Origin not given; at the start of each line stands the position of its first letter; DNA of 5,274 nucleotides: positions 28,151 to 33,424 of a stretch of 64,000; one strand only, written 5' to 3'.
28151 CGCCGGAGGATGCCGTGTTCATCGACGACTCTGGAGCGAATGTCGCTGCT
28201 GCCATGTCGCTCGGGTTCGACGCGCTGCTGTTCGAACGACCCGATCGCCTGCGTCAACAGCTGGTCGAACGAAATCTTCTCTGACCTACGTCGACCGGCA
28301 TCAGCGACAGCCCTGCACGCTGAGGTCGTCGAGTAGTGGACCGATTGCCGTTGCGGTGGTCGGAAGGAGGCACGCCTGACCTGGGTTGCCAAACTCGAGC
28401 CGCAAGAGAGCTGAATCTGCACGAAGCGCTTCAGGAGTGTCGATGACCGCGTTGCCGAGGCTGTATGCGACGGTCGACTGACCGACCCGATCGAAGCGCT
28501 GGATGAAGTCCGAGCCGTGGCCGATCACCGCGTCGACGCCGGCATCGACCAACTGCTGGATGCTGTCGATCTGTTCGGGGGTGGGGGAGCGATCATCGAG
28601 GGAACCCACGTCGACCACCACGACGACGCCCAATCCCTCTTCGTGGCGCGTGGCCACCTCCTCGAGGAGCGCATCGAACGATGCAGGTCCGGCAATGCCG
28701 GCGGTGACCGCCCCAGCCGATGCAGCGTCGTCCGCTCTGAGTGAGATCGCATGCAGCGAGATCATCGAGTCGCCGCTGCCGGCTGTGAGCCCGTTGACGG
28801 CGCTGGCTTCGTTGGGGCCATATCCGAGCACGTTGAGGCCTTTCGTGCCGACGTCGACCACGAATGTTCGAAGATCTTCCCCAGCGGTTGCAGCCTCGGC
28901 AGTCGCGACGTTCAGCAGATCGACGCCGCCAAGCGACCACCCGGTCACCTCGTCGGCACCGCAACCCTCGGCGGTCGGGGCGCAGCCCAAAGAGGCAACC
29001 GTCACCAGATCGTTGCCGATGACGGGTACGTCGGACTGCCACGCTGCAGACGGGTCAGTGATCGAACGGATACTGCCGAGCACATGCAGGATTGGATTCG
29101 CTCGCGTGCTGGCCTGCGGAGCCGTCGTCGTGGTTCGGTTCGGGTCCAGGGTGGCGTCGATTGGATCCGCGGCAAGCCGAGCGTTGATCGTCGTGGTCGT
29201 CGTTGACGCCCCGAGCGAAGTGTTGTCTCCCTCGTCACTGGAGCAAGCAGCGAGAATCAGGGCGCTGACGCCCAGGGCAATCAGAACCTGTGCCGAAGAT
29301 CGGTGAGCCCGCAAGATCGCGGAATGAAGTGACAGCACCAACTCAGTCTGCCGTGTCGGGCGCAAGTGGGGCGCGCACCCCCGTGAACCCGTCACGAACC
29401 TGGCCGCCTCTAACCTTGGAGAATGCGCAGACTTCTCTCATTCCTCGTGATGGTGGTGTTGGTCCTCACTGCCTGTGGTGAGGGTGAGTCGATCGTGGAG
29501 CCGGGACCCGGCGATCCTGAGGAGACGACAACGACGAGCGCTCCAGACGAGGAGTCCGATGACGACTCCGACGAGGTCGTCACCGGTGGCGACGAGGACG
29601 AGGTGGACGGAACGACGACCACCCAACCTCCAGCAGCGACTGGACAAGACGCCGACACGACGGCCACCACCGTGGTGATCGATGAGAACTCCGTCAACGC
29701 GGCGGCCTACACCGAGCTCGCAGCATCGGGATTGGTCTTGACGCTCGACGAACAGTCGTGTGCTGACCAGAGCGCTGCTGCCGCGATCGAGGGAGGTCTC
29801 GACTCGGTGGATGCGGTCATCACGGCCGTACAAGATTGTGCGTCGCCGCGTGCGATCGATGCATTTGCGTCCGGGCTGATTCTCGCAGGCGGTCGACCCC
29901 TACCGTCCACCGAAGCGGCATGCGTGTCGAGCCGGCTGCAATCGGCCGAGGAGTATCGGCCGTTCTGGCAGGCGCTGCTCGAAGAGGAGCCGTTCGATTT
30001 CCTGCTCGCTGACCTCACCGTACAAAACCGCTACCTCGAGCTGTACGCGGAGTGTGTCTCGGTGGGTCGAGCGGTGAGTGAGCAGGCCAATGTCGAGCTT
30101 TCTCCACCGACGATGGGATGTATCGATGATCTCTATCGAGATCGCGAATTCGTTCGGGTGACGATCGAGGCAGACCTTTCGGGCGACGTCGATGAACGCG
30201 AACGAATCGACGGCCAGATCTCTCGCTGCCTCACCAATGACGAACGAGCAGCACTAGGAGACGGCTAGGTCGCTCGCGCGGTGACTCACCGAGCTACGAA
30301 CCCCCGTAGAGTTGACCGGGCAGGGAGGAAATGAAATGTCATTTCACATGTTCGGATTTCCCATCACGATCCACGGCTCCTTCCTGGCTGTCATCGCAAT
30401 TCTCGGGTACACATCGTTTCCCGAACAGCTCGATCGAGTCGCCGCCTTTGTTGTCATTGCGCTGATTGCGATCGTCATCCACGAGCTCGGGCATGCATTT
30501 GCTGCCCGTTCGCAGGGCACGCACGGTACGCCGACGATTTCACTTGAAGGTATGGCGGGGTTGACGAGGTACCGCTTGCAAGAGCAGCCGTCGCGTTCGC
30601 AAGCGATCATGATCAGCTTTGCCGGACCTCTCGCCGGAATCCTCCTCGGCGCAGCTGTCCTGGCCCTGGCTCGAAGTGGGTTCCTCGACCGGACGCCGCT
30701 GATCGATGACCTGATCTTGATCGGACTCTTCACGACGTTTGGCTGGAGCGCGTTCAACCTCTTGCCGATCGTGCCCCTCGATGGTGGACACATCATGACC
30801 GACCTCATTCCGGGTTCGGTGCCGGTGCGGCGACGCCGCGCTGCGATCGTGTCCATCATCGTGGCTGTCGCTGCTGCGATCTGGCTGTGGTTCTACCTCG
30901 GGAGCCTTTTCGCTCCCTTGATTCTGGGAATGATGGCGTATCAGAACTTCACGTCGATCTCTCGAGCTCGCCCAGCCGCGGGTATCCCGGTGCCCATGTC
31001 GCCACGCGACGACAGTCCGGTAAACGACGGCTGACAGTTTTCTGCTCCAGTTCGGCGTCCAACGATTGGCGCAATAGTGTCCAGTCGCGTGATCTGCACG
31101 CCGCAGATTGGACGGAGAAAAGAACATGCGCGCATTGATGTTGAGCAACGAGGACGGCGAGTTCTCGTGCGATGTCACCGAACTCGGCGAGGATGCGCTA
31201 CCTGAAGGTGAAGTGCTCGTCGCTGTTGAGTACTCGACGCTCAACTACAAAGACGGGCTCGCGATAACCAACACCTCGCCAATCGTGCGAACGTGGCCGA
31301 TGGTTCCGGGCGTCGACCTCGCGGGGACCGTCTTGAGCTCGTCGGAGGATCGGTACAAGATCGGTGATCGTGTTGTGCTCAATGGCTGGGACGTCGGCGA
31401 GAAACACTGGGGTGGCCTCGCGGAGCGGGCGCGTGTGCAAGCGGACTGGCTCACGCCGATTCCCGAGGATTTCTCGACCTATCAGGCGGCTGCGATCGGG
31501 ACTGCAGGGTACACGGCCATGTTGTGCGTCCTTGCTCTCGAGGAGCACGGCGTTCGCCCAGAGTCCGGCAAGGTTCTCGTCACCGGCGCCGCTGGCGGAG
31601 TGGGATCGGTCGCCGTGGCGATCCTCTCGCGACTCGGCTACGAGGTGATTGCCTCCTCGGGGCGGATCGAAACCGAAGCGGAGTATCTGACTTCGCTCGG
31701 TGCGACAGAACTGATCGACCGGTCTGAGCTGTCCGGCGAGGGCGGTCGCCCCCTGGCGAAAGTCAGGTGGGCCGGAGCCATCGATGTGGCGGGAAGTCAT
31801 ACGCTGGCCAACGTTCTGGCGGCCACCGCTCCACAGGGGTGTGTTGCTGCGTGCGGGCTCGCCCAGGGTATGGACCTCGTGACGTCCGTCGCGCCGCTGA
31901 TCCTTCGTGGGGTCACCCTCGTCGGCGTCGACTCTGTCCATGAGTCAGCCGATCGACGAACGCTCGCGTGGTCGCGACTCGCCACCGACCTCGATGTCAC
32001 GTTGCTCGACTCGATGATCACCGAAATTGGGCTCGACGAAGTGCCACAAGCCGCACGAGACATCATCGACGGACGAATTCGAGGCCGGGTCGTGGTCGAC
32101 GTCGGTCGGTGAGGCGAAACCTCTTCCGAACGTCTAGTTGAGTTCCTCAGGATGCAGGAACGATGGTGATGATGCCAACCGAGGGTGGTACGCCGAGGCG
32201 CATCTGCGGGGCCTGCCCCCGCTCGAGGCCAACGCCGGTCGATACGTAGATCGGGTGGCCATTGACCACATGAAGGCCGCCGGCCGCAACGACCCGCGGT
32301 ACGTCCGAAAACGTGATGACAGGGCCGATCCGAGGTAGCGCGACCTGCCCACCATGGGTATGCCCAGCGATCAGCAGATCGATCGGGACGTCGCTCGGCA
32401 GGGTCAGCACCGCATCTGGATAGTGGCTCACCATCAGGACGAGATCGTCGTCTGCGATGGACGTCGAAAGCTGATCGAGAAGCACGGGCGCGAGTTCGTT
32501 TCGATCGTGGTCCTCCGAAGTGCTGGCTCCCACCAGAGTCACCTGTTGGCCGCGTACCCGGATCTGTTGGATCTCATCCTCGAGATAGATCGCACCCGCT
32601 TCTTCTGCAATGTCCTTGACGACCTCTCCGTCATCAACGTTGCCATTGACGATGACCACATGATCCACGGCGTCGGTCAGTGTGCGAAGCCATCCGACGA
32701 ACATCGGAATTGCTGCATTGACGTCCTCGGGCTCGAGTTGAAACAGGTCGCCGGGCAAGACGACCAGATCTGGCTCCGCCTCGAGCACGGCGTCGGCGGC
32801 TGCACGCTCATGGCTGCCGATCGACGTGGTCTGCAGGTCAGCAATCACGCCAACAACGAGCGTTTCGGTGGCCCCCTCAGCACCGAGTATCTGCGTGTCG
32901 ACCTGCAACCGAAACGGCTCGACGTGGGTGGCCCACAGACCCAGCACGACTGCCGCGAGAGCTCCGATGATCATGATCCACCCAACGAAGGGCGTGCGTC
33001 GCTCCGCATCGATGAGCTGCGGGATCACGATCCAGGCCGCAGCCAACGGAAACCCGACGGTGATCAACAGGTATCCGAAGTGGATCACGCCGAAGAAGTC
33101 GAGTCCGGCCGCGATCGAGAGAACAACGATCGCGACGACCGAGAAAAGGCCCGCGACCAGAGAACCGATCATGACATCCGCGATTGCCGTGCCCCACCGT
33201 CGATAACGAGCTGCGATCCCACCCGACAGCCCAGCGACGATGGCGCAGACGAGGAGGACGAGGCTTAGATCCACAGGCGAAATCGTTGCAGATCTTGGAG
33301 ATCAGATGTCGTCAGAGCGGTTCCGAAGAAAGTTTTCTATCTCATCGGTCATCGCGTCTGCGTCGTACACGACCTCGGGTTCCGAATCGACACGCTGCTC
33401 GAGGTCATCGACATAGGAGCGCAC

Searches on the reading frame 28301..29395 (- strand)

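Call 26: search_protein_families(library=pfam, proteins=[window:28301-29395:-], max_evalue=0.001)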
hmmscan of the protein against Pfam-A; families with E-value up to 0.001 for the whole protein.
window:28301-29395:- (364 aa): 1 family
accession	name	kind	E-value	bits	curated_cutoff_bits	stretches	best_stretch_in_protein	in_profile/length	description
PF09587.15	PGA_cap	-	1.8e-15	57.5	27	1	181-319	102-254/255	Bacterial capsule synthesis protein PGA_cap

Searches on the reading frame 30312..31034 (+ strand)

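Call 26: search_protein_families(library=pfam, proteins=[window:30312-31034:+], max_evalue=0.001)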
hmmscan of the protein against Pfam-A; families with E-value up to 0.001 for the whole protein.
window:30312-31034:+ (240 aa): 3 families
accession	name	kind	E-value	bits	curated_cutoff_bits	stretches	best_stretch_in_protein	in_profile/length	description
PF02163.28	Peptidase_M50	-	1.5e-14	54.3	27.2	2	46-120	2-100/221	Peptidase family M50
PF13398.12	Peptidase_M50B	-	4.6e-08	33.4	26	1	48-128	19-96/201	Peptidase M50B-like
PF04290.18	DctQ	-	0.00088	19.6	28.3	1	142-214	29-94/132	Tripartite ATP-independent periplasmic transporters, DctQ component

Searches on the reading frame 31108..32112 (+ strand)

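Call 26: search_protein_families(library=pfam, proteins=[window:31108-32112:+], max_evalue=0.001)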
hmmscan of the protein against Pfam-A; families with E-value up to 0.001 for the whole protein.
window:31108-32112:+ (334 aa): 2 families
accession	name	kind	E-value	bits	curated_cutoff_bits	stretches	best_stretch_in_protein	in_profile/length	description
PF00107.32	ADH_zinc_N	-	2.5e-13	50.5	31.8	1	164-284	1-121/129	Zinc-binding dehydrogenase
PF08240.17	ADH_N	-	8.5e-13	48.9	23.5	1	33-120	2-104/104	Alcohol dehydrogenase GroES-like domain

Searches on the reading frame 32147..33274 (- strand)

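Call 26: search_protein_families(library=pfam, proteins=[window:32147-33274:-], max_evalue=0.001)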
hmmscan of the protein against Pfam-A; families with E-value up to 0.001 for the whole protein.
window:32147-33274:- (375 aa): 1 family
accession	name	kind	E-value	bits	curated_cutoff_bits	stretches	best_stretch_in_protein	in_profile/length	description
PF00149.33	Metallophos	-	2.4e-05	25.3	21.5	1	141-308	3-190/191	Calcineurin-like phosphoesterase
